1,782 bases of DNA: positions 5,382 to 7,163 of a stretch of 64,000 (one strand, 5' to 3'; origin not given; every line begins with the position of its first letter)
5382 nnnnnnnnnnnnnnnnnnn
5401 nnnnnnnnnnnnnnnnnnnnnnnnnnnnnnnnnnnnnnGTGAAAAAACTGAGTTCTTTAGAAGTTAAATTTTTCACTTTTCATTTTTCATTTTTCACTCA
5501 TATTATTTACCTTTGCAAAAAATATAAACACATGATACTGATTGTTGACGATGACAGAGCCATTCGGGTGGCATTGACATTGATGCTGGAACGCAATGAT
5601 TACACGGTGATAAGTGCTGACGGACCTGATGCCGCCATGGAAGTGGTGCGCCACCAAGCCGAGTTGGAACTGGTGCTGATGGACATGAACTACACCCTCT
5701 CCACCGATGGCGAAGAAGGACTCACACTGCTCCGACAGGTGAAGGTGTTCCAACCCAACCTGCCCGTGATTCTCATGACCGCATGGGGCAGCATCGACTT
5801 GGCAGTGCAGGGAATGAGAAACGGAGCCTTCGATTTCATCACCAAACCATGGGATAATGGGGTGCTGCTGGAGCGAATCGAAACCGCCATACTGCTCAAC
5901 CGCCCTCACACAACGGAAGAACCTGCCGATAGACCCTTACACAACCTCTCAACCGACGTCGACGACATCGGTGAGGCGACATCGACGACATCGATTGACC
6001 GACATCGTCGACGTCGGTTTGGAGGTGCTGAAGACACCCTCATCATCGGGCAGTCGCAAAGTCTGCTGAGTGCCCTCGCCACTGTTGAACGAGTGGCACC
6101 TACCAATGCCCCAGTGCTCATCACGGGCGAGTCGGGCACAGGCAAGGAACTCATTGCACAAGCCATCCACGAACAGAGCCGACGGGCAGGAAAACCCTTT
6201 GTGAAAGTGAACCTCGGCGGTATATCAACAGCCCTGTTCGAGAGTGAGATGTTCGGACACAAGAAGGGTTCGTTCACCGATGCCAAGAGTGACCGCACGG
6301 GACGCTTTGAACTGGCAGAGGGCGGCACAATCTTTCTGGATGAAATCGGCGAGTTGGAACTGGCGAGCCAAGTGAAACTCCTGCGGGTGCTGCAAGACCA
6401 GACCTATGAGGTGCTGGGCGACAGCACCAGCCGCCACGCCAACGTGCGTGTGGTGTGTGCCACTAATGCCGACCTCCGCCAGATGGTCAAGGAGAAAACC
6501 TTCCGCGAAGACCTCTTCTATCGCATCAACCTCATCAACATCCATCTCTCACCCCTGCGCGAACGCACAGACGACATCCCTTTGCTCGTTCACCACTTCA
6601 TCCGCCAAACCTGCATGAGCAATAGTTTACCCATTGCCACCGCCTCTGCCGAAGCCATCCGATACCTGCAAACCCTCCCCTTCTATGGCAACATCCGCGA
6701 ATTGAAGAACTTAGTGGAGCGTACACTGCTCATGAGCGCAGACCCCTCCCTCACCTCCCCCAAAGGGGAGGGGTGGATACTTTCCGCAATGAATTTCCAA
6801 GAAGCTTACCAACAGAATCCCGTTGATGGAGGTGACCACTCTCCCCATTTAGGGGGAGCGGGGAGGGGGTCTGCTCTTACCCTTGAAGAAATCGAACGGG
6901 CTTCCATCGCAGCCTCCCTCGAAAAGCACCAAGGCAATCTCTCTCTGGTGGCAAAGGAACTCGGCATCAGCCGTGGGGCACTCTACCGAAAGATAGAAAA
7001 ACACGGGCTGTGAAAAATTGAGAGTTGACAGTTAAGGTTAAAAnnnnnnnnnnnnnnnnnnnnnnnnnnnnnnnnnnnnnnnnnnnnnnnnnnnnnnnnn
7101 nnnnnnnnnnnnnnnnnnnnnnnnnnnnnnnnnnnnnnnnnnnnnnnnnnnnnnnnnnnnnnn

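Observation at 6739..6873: Same element, 135 bp (45 codons), in frame in the AAA+/HTH linker of the sigma-54 regulator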

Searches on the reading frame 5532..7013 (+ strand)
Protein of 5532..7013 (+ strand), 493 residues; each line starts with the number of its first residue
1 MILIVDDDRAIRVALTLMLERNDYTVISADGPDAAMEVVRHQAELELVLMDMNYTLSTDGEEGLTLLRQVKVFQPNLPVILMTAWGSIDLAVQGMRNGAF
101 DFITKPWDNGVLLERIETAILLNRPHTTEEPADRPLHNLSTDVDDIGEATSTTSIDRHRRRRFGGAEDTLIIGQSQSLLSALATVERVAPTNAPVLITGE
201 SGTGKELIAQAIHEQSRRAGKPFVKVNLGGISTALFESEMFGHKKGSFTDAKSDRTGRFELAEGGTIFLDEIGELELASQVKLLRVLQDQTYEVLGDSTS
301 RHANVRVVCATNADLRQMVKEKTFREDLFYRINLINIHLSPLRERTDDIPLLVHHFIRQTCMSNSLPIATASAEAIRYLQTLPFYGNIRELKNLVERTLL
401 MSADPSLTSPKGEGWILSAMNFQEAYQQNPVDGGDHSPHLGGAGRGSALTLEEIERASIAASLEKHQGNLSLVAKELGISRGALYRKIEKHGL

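Call 16: find_homologous_proteins(query=window:5532-7010:+, max_evalue=1e-20)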
Query seq(493 aa) (493 aa): 8000 proteins with E <= 1e-20 among 8000 candidates; the best 120 are listed.
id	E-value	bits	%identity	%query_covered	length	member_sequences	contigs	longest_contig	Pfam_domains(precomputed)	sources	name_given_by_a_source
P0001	0.0e+0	1089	100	100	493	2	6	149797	PF00158.33,PF25601.2,PF02954.26,PF00004.36,PF14532.13,PF07728.21,PF00072.31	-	-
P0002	2.9e-254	862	81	100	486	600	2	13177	PF00158.33,PF25601.2,PF02954.26,PF00004.36,PF14532.13,PF07728.21,PF00072.31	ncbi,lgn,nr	ncbi:MAG: sigma-54 dependent transcriptional regulator [Bacteroidaceae bacterium]|nr:sigma-54 depend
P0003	9.5e-246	834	81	100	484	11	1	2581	PF00158.33,PF25601.2,PF02954.26,PF00004.36,PF14532.13,PF07728.21,PF00072.31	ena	-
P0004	5.5e-240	815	78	100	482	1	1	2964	PF00158.33,PF25601.2,PF02954.26,PF00004.36,PF14532.13,PF07728.21,PF00072.31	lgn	-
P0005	1.7e-239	813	76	100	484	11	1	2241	PF00158.33,PF25601.2,PF02954.26,PF00004.36,PF14532.13,PF07728.21,PF00072.31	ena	-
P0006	1.6e-237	807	78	100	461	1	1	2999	PF00158.33,PF25601.2,PF02954.26,PF00004.36,PF14532.13,PF07728.21,PF00072.31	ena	-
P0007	1.9e-237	807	78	100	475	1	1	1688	PF00158.33,PF25601.2,PF02954.26,PF00004.36,PF14532.13,PF07728.21,PF00072.31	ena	-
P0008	5.5e-237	805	77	100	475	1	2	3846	PF00158.33,PF25601.2,PF02954.26,PF00004.36,PF14532.13,PF07728.21,PF00072.31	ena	-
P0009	1.2e-229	781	77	100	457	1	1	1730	PF00158.33,PF25601.2,PF02954.26,PF00004.36,PF14532.13,PF07728.21,PF00072.31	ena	-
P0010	3.4e-227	773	76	100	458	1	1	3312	PF00158.33,PF25601.2,PF02954.26,PF14532.13,PF00072.31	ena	-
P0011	3.9e-220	750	72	100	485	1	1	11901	PF00158.33,PF25601.2,PF02954.26,PF00004.36,PF14532.13,PF07728.21,PF00072.31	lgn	-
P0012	2.3e-218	744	72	100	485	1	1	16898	PF00158.33,PF25601.2,PF02954.26,PF00004.36,PF14532.13,PF07728.21,PF00072.31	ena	-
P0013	4.5e-218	743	71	100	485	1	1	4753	PF00158.33,PF25601.2,PF02954.26,PF00004.36,PF14532.13,PF07728.21,PF00072.31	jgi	jgi:two-component system NtrC family response regulator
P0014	8.9e-217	738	73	100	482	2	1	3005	PF00158.33,PF25601.2,PF02954.26,PF00004.36,PF14532.13,PF07728.21,PF00072.31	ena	-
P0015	1.6e-216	738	75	100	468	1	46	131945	PF00158.33,PF25601.2,PF02954.26,PF00004.36,PF14532.13,PF07728.21,PF00072.31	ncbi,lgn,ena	-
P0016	2.6e-216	737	75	100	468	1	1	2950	PF00158.33,PF25601.2,PF02954.26,PF00004.36,PF14532.13,PF07728.21,PF00072.31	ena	-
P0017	2.8e-216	737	74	100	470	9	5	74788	PF00158.33,PF25601.2,PF02954.26,PF00004.36,PF14532.13,PF07728.21,PF00072.31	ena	-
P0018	3.6e-216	736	73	100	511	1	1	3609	PF00158.33,PF25601.2,PF02954.26,PF00004.36,PF14532.13,PF07728.21,PF00072.31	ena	-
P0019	4.9e-216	736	71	100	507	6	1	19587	PF00158.33,PF25601.2,PF02954.26,PF00004.36,PF14532.13,PF07728.21,PF00072.31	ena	-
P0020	9.6e-216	735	72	100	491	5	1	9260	PF00158.33,PF25601.2,PF02954.26,PF00004.36,PF14532.13,PF07728.21,PF00072.31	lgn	-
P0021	1.4e-215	735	71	100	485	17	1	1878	PF00158.33,PF25601.2,PF02954.26,PF00004.36,PF14532.13,PF07728.21,PF00072.31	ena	-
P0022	3.1e-215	733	74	100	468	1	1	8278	PF00158.33,PF25601.2,PF02954.26,PF00004.36,PF14532.13,PF07728.21,PF00072.31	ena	-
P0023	3.7e-215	733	73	100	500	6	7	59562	PF00158.33,PF25601.2,PF02954.26,PF00004.36,PF14532.13,PF07728.21,PF00072.31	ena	-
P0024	1.4e-214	731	72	100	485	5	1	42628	PF00158.33,PF25601.2,PF02954.26,PF00004.36,PF14532.13,PF07728.21,PF00072.31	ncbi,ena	-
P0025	1.4e-213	728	73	100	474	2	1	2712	PF00158.33,PF25601.2,PF02954.26,PF00004.36,PF14532.13,PF07728.21,PF00072.31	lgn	-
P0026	1.8e-213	728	73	100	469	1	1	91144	PF00158.33,PF25601.2,PF02954.26,PF00004.36,PF14532.13,PF07728.21,PF00072.31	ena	-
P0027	3.2e-213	727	73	100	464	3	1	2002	PF00158.33,PF25601.2,PF02954.26,PF00004.36,PF14532.13,PF07728.21,PF00072.31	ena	-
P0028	5.9e-213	726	72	100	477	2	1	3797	PF00158.33,PF25601.2,PF02954.26,PF00004.36,PF14532.13,PF07728.21,PF00072.31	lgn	-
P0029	1.1e-212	725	72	100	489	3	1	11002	PF00158.33,PF25601.2,PF02954.26,PF00004.36,PF14532.13,PF07728.21,PF00072.31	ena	-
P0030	3.4e-212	723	71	100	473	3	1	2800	PF00158.33,PF25601.2,PF02954.26,PF00004.36,PF14532.13,PF07728.21,PF00072.31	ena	-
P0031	6.1e-212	722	72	100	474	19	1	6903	PF00158.33,PF25601.2,PF02954.26,PF00004.36,PF14532.13,PF07728.21,PF00072.31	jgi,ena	jgi:two-component system NtrC family response regulator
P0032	7.4e-212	722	72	100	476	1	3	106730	PF00158.33,PF25601.2,PF02954.26,PF00004.36,PF14532.13,PF07728.21,PF00072.31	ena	-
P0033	1.3e-211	721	72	100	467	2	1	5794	PF00158.33,PF25601.2,PF02954.26,PF00004.36,PF14532.13,PF07728.21,PF00072.31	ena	-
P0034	1.8e-211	721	72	100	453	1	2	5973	PF00158.33,PF25601.2,PF02954.26,PF00004.36,PF14532.13,PF07728.21,PF00072.31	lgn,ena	-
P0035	1.8e-211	721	72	100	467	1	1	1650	PF00158.33,PF25601.2,PF02954.26,PF00004.36,PF14532.13,PF07728.21,PF00072.31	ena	-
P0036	2.0e-211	721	72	100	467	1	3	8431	PF00158.33,PF25601.2,PF02954.26,PF00004.36,PF14532.13,PF07728.21,PF00072.31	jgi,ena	jgi:two-component system NtrC family response regulator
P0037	2.1e-211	721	72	100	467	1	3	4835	PF00158.33,PF25601.2,PF02954.26,PF00004.36,PF14532.13,PF07728.21,PF00072.31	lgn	-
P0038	2.7e-211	720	71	100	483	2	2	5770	PF00158.33,PF25601.2,PF02954.26,PF00004.36,PF14532.13,PF07728.21,PF00072.31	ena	-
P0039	3.4e-211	720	72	100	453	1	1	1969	PF00158.33,PF25601.2,PF02954.26,PF00004.36,PF14532.13,PF07728.21,PF00072.31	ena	-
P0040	3.8e-211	720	72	100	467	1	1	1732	PF00158.33,PF25601.2,PF02954.26,PF00004.36,PF14532.13,PF07728.21,PF00072.31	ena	-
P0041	5.4e-211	719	70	100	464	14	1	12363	PF00158.33,PF25601.2,PF02954.26,PF00004.36,PF14532.13,PF07728.21,PF00072.31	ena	-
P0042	5.5e-211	719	71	100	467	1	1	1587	PF00158.33,PF25601.2,PF02954.26,PF00004.36,PF14532.13,PF07728.21,PF00072.31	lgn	-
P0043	8.2e-211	719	71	100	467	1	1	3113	PF00158.33,PF25601.2,PF02954.26,PF00004.36,PF14532.13,PF07728.21,PF00072.31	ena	-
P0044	1.7e-210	718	70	100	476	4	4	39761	PF00158.33,PF25601.2,PF02954.26,PF00004.36,PF14532.13,PF07728.21,PF00072.31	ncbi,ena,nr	ncbi:MAG: sigma-54-dependent Fis family transcriptional regulator [Bacteroidaceae bacterium]|nr:sigm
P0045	3.1e-210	717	71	100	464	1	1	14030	PF00158.33,PF25601.2,PF02954.26,PF00004.36,PF14532.13,PF07728.21,PF00072.31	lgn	-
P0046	5.9e-210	716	71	100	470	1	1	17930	PF00158.33,PF25601.2,PF02954.26,PF00004.36,PF14532.13,PF07728.21,PF00072.31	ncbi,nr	ncbi:MAG: sigma-54-dependent Fis family transcriptional regulator [Bacteroidaceae bacterium]|nr:sigm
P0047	1.2e-209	715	71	100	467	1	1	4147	PF00158.33,PF25601.2,PF02954.26,PF00004.36,PF14532.13,PF07728.21,PF00072.31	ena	-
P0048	1.4e-209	715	81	84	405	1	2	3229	PF00158.33,PF25601.2,PF02954.26,PF00004.36,PF14532.13,PF07728.21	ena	-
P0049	5.5e-209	713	71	100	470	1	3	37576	PF00158.33,PF25601.2,PF02954.26,PF00004.36,PF14532.13,PF07728.21,PF00072.31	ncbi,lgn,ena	-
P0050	5.5e-209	713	72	100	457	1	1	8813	PF00158.33,PF25601.2,PF02954.26,PF00004.36,PF14532.13,PF07728.21,PF00072.31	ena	-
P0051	6.7e-209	712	72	100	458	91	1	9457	PF00158.33,PF25601.2,PF02954.26,PF00004.36,PF14532.13,PF07728.21,PF00072.31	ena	-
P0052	2.7e-208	710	71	100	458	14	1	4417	PF00158.33,PF25601.2,PF02954.26,PF00004.36,PF14532.13,PF07728.21,PF00072.31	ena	-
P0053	8.1e-206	702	72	100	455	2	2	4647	PF00158.33,PF25601.2,PF02954.26,PF00004.36,PF14532.13,PF07728.21,PF00072.31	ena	-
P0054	1.6e-204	698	72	100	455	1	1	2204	PF00158.33,PF25601.2,PF02954.26,PF00004.36,PF14532.13,PF00072.31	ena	-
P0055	6.1e-202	690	69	100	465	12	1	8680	PF00158.33,PF25601.2,PF02954.26,PF00493.30,PF00004.36,PF14532.13,PF07728.21,PF00072.31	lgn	-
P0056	9.5e-202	689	70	100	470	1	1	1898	PF00158.33,PF25601.2,PF02954.26,PF00004.36,PF14532.13,PF07728.21,PF00072.31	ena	-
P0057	1.1e-201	689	68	100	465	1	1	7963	PF00158.33,PF25601.2,PF02954.26,PF00493.30,PF00004.36,PF14532.13,PF07728.21,PF00072.31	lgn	-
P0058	2.8e-199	681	73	94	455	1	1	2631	PF00158.33,PF25601.2,PF00004.36,PF14532.13,PF07728.21,PF00072.31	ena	-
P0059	7.1e-199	679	66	100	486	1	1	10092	PF00158.33,PF25601.2,PF02954.26,PF00004.36,PF14532.13,PF07728.21,PF00072.31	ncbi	-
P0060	2.9e-198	677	68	100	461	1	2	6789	PF00158.33,PF25601.2,PF02954.26,PF00004.36,PF14532.13,PF00072.31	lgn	-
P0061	1.3e-197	675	70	100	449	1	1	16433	PF00158.33,PF25601.2,PF02954.26,PF00004.36,PF03709.22,PF14532.13,PF07728.21,PF00072.31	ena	-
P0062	3.2e-197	674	66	100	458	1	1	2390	PF00158.33,PF25601.2,PF02954.26,PF00004.36,PF14532.13,PF07728.21,PF00072.31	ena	-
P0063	3.5e-197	674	66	100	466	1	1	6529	PF00158.33,PF25601.2,PF02954.26,PF00004.36,PF14532.13,PF07728.21,PF00072.31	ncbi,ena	-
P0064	5.6e-197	673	66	100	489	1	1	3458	PF00158.33,PF25601.2,PF02954.26,PF00004.36,PF14532.13,PF07728.21,PF00072.31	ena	-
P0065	1.2e-196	672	67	100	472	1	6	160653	PF00158.33,PF25601.2,PF02954.26,PF00004.36,PF14532.13,PF07728.21,PF00072.31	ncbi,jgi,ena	jgi:two-component system NtrC family response regulator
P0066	1.7e-196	672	65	100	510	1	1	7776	PF00158.33,PF25601.2,PF02954.26,PF00004.36,PF14532.13,PF00072.31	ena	-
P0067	1.9e-196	671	67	100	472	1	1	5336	PF00158.33,PF25601.2,PF02954.26,PF00004.36,PF14532.13,PF07728.21,PF00072.31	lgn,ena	-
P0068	3.4e-196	671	66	100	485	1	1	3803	PF00158.33,PF25601.2,PF02954.26,PF00004.36,PF14532.13,PF07728.21,PF00072.31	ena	-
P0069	8.6e-196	669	67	100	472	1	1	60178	PF00158.33,PF25601.2,PF02954.26,PF00004.36,PF14532.13,PF07728.21,PF00072.31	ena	-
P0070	8.6e-196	669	67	100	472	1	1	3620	PF00158.33,PF25601.2,PF02954.26,PF00004.36,PF14532.13,PF07728.21,PF00072.31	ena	-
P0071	1.3e-195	669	67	100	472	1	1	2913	PF00158.33,PF25601.2,PF02954.26,PF00004.36,PF14532.13,PF07728.21,PF00072.31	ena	-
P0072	3.6e-195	667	66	100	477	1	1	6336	PF00158.33,PF25601.2,PF02954.26,PF00004.36,PF14532.13,PF07728.21,PF00072.31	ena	-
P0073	4.6e-195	667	65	100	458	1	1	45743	PF00158.33,PF25601.2,PF02954.26,PF00004.36,PF14532.13,PF07728.21,PF00072.31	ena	-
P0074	6.9e-195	666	66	100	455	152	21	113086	PF00158.33,PF25601.2,PF02954.26,PF00004.36,PF14532.13,PF07728.21,PF00072.31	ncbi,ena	-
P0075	1.4e-194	665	65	100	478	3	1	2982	PF00158.33,PF25601.2,PF02954.26,PF00004.36,PF14532.13,PF07728.21,PF00072.31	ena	-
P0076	1.8e-194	665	65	100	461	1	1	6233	PF00158.33,PF25601.2,PF02954.26,PF00004.36,PF14532.13,PF07728.21,PF00072.31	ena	-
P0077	2.1e-194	665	67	100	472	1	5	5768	PF00158.33,PF25601.2,PF02954.26,PF00004.36,PF14532.13,PF07728.21,PF00072.31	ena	-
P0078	2.4e-194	664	66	100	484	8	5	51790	PF00158.33,PF25601.2,PF02954.26,PF00004.36,PF14532.13,PF07728.21,PF00072.31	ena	-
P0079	2.5e-194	664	67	100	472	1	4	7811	PF00158.33,PF25601.2,PF02954.26,PF00004.36,PF14532.13,PF07728.21,PF00072.31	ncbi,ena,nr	ncbi:MAG: sigma-54-dependent Fis family transcriptional regulator [Prevotella sp.]|nr:sigma-54-depen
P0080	3.2e-194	664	66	100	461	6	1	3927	PF00158.33,PF25601.2,PF02954.26,PF00004.36,PF14532.13,PF07728.21,PF00072.31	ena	-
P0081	3.9e-194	664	65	100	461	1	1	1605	PF00158.33,PF25601.2,PF02954.26,PF00004.36,PF14532.13,PF07728.21,PF00072.31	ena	-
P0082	5.1e-194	663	64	100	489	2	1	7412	PF00158.33,PF25601.2,PF02954.26,PF00004.36,PF14532.13,PF00072.31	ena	-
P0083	5.2e-194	663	67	100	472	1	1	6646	PF00158.33,PF25601.2,PF02954.26,PF00004.36,PF14532.13,PF07728.21,PF00072.31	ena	-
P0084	6.6e-194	663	66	100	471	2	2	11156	PF00158.33,PF25601.2,PF02954.26,PF00004.36,PF14532.13,PF07728.21,PF00072.31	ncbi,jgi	jgi:two-component system NtrC family response regulator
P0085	6.8e-194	663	67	100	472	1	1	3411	PF00158.33,PF25601.2,PF02954.26,PF00004.36,PF14532.13,PF07728.21,PF00072.31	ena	-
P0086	1.2e-193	662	65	100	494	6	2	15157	PF00158.33,PF25601.2,PF02954.26,PF00004.36,PF14532.13,PF07728.21,PF00072.31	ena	-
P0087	1.3e-193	662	66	100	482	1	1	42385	PF00158.33,PF25601.2,PF02954.26,PF00004.36,PF14532.13,PF07728.21,PF00072.31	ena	-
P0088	1.9e-193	662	67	100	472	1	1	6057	PF00158.33,PF25601.2,PF02954.26,PF00004.36,PF14532.13,PF07728.21,PF00072.31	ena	-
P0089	2.7e-193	661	66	100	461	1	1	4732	PF00158.33,PF25601.2,PF02954.26,PF00004.36,PF14532.13,PF07728.21,PF00072.31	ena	-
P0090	2.8e-193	661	67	100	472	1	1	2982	PF00158.33,PF25601.2,PF02954.26,PF00004.36,PF14532.13,PF07728.21,PF00072.31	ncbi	-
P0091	3.5e-193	661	66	100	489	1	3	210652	PF00158.33,PF25601.2,PF02954.26,PF00004.36,PF14532.13,PF07728.21,PF00072.31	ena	-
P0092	3.8e-193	661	66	100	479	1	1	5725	PF00158.33,PF25601.2,PF02954.26,PF00004.36,PF14532.13,PF07728.21,PF00072.31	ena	-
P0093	4.5e-193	660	66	100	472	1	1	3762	PF00158.33,PF25601.2,PF02954.26,PF00004.36,PF14532.13,PF07728.21,PF00072.31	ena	-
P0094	5.7e-193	660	65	100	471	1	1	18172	PF00158.33,PF25601.2,PF02954.26,PF00004.36,PF14532.13,PF07728.21,PF00072.31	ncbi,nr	ncbi:MAG: sigma-54 dependent transcriptional regulator [Prevotella sp.]|nr:sigma-54 dependent transc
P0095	9.5e-193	659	66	100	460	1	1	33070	PF00158.33,PF25601.2,PF02954.26,PF00004.36,PF14532.13,PF07728.21,PF00072.31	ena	-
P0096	1.0e-192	659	66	100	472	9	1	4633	PF00158.33,PF25601.2,PF02954.26,PF00004.36,PF14532.13,PF07728.21,PF00072.31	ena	-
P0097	1.1e-192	659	65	100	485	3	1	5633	PF00158.33,PF25601.2,PF02954.26,PF00004.36,PF14532.13,PF07728.21,PF00072.31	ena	-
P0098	1.5e-192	659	66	100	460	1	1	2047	PF00158.33,PF25601.2,PF02954.26,PF00004.36,PF14532.13,PF07728.21,PF00072.31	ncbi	-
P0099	1.5e-192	659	67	100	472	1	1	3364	PF00158.33,PF25601.2,PF02954.26,PF00004.36,PF14532.13,PF07728.21,PF00072.31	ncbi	-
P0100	4.4e-192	657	65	100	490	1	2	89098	PF00158.33,PF25601.2,PF02954.26,PF00004.36,PF14532.13,PF07728.21,PF00072.31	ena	-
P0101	5.0e-192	657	65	100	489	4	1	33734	PF00158.33,PF25601.2,PF02954.26,PF00004.36,PF14532.13,PF07728.21,PF00072.31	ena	-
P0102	7.0e-192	656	65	100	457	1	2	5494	PF00158.33,PF25601.2,PF02954.26,PF00004.36,PF14532.13,PF07728.21,PF00072.31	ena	-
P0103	7.2e-192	656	65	100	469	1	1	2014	PF00158.33,PF25601.2,PF02954.26,PF00004.36,PF14532.13,PF07728.21,PF00072.31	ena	-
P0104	7.7e-192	656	65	100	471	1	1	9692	PF00158.33,PF25601.2,PF02954.26,PF00004.36,PF14532.13,PF07728.21,PF00072.31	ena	-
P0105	8.1e-192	656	65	100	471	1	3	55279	PF00158.33,PF25601.2,PF02954.26,PF00004.36,PF14532.13,PF07728.21,PF00072.31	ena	-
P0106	9.5e-192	656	65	100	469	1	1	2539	PF00158.33,PF25601.2,PF02954.26,PF00004.36,PF14532.13,PF07728.21,PF00072.31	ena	-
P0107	1.3e-191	655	65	100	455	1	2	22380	PF00158.33,PF25601.2,PF02954.26,PF00004.36,PF14532.13,PF07728.21,PF00072.31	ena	-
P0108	1.5e-191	655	65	100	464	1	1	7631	PF00158.33,PF25601.2,PF02954.26,PF00004.36,PF14532.13,PF07728.21,PF00072.31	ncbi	-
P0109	1.6e-191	655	68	100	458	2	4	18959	PF00158.33,PF25601.2,PF02954.26,PF00004.36,PF14532.13,PF07728.21,PF00072.31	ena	-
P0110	2.3e-191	655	65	100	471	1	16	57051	PF00158.33,PF25601.2,PF02954.26,PF00004.36,PF14532.13,PF07728.21,PF00072.31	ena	-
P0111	2.5e-191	655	65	100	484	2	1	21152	PF00158.33,PF25601.2,PF02954.26,PF00004.36,PF14532.13,PF07728.21,PF00072.31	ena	-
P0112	2.7e-191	654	65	100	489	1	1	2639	PF00158.33,PF25601.2,PF02954.26,PF00004.36,PF14532.13,PF07728.21,PF00072.31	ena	-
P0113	2.7e-191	654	65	100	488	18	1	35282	PF00158.33,PF25601.2,PF02954.26,PF00004.36,PF14532.13,PF07728.21,PF00072.31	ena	-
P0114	2.8e-191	654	65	100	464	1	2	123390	PF00158.33,PF25601.2,PF02954.26,PF00004.36,PF14532.13,PF07728.21,PF00072.31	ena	-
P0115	3.0e-191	654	65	100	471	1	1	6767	PF00158.33,PF25601.2,PF02954.26,PF00004.36,PF14532.13,PF07728.21,PF00072.31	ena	-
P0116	3.4e-191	654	65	100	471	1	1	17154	PF00158.33,PF25601.2,PF02954.26,PF00004.36,PF14532.13,PF07728.21,PF00072.31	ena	-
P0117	3.6e-191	654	66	100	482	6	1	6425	PF00158.33,PF25601.2,PF02954.26,PF00004.36,PF14532.13,PF07728.21,PF00072.31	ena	-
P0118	3.8e-191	654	62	100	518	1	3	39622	PF00158.33,PF25601.2,PF02954.26,PF00004.36,PF14532.13,PF07728.21,PF00072.31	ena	-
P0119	3.8e-191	654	60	100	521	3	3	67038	PF00158.33,PF25601.2,PF02954.26,PF00004.36,PF14532.13,PF07728.21,PF00072.31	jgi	-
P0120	4.1e-191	654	65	100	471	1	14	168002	PF00158.33,PF25601.2,PF02954.26,PF00004.36,PF14532.13,PF07728.21,PF00072.31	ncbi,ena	-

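Call 19: find_encoding_contigs(protein=P0023, flank=10000, max_places=1)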
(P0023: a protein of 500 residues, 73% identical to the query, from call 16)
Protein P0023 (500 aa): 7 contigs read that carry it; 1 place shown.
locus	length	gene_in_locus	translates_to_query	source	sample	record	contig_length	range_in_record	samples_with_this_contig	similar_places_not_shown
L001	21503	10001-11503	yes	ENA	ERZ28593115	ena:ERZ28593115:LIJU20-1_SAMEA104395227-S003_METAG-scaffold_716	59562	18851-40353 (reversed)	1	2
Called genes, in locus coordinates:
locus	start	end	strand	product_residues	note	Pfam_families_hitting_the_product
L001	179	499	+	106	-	PF18962:Por_Secre_tail (weak)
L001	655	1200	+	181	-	PF04542:Sigma70_r2, PF08281:Sigma70_r4_2, PF04545:Sigma70_r4 (weak)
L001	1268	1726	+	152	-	-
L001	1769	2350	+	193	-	-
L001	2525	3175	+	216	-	PF14730:DUF4468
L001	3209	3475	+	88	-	-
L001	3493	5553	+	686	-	PF14121:Porin_10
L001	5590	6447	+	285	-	PF20434:BD-FAE, PF07859:Abhydrolase_3 (faint)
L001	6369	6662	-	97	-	PF21247:Fic-like_C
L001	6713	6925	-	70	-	-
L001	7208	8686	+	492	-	PF02321:OEP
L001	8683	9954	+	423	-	-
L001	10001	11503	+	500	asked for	PF00072:Response_reg, PF00158:Sigma54_activat, PF14532:Sigma54_activ_2, PF00004:AAA (weak), PF07728:AAA_5 (weak), PF25601:AAA_lid_14, PF02954:HTH_8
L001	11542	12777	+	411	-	PF00672:HAMP (weak), PF00512:HisKA (faint), PF02518:HATPase_c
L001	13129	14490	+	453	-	PF12704:MacB_PCD, PF02687:FtsX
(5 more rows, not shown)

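Call 20: find_encoding_contigs(protein=P0015, flank=10000, max_places=1)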
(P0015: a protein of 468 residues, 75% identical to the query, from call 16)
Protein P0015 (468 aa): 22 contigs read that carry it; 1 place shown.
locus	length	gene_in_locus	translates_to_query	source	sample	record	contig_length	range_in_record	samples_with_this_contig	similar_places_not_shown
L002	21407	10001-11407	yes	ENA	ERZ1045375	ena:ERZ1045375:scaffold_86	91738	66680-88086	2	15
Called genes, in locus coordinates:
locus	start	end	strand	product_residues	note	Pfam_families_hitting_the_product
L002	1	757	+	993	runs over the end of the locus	PF01326:PPDK_N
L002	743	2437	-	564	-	PF00664:ABC_membrane, PF02463:SMC_N (faint), PF13304:AAA_21 (faint), PF00005:ABC_tran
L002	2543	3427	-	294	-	PF01513:NAD_kinase, PF20143:NAD_kinase_C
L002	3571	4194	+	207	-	PF01618:MotA_ExbB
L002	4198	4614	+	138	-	PF02472:ExbD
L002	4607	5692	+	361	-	-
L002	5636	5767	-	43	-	-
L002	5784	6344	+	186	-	PF01965:DJ-1_PfpI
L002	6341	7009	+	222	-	PF01128:IspD, PF12804:NTP_transf_3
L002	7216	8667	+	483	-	PF02321:OEP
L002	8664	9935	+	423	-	-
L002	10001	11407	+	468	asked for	PF00072:Response_reg, PF00158:Sigma54_activat, PF14532:Sigma54_activ_2, PF00004:AAA (weak), PF07728:AAA_5 (weak), PF25601:AAA_lid_14, PF02954:HTH_8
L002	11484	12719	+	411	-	PF00672:HAMP (weak), PF13188:PAS_8 (faint), PF02518:HATPase_c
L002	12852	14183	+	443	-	PF12704:MacB_PCD, PF02687:FtsX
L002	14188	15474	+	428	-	PF12704:MacB_PCD (faint), PF02687:FtsX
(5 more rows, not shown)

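Call 21: find_encoding_contigs(protein=P0002, flank=10000, max_places=1)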
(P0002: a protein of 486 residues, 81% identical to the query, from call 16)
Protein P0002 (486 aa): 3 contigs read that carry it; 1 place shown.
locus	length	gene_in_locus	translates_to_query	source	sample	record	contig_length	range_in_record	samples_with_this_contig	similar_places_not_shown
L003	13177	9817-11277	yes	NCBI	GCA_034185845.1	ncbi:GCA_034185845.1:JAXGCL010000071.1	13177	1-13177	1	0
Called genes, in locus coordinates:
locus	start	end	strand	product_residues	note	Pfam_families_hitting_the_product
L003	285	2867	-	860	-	PF00933:Glyco_hydro_3, PF01915:Glyco_hydro_3_C, PF07691:PA14, PF14310:Fn3-like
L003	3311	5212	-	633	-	PF04024:PspC (weak)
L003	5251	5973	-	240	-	-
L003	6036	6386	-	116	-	PF03551:PadR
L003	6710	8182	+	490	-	PF02321:OEP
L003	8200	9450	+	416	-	-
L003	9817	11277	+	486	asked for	PF00072:Response_reg, PF00158:Sigma54_activat, PF14532:Sigma54_activ_2, PF00004:AAA (weak), PF07728:AAA_5 (weak), PF25601:AAA_lid_14, PF02954:HTH_8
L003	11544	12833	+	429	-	PF00672:HAMP (weak), PF13188:PAS_8 (weak), PF02518:HATPase_c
